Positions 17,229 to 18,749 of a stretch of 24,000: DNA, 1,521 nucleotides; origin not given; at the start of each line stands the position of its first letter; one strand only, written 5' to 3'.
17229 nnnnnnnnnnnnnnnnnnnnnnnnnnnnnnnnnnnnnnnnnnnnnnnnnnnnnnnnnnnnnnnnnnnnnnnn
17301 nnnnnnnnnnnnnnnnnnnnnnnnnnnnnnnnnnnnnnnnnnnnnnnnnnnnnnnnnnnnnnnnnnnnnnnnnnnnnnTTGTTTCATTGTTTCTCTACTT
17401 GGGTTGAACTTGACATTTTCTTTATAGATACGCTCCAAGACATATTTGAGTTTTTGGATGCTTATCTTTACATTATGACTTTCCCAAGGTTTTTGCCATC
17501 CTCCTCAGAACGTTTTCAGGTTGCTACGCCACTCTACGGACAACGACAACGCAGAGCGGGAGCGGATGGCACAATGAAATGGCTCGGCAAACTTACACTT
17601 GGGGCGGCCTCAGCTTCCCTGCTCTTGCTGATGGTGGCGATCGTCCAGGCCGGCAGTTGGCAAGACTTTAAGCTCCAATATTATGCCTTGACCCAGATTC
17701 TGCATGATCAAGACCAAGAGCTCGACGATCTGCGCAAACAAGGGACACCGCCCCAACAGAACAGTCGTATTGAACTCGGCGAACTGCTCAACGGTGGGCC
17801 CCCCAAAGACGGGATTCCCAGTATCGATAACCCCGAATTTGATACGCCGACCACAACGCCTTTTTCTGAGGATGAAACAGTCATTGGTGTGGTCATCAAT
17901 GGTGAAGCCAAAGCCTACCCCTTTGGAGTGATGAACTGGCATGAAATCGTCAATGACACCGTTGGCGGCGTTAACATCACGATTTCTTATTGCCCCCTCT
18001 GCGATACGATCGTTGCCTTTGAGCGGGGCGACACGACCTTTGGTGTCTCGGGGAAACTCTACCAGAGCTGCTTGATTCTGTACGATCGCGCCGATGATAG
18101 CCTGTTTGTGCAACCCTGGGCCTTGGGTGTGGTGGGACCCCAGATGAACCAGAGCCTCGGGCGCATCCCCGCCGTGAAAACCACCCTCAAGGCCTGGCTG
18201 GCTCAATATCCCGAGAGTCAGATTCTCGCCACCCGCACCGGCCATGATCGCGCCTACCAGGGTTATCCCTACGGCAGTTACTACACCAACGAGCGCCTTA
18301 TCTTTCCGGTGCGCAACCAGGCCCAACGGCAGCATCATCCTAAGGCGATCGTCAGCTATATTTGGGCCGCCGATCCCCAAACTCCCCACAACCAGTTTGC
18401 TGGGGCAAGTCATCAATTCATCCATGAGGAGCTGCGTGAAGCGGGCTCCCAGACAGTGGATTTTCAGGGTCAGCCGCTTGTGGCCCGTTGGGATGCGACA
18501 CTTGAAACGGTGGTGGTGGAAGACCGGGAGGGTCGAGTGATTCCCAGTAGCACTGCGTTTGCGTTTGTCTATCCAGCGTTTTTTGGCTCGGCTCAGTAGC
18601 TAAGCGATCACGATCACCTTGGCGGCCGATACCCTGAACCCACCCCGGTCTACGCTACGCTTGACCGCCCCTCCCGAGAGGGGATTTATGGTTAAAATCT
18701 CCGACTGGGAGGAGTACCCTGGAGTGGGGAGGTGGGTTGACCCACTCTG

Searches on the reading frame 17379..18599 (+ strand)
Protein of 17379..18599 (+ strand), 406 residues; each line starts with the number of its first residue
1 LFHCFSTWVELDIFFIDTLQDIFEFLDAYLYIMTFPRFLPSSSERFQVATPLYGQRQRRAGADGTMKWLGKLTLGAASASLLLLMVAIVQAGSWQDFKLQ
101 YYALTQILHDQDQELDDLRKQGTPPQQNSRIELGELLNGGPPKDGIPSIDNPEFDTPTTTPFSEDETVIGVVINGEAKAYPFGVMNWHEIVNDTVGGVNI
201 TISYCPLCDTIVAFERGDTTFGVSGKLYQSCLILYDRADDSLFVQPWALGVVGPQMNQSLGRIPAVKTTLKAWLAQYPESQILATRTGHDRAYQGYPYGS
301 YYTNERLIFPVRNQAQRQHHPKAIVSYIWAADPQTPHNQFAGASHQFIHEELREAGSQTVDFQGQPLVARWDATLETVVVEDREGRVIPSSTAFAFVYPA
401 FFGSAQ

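Call 7: search_protein_families(library=pfam, proteins=[window:17379-18599:+])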
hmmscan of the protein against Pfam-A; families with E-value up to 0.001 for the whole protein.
window:17379-18599:+ (406 aa): 1 family
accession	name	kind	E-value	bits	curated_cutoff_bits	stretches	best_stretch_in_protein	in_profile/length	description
PF11376.13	DUF3179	-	8.5e-80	268.7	27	1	143-383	1-236/292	Protein of unknown function (DUF3179)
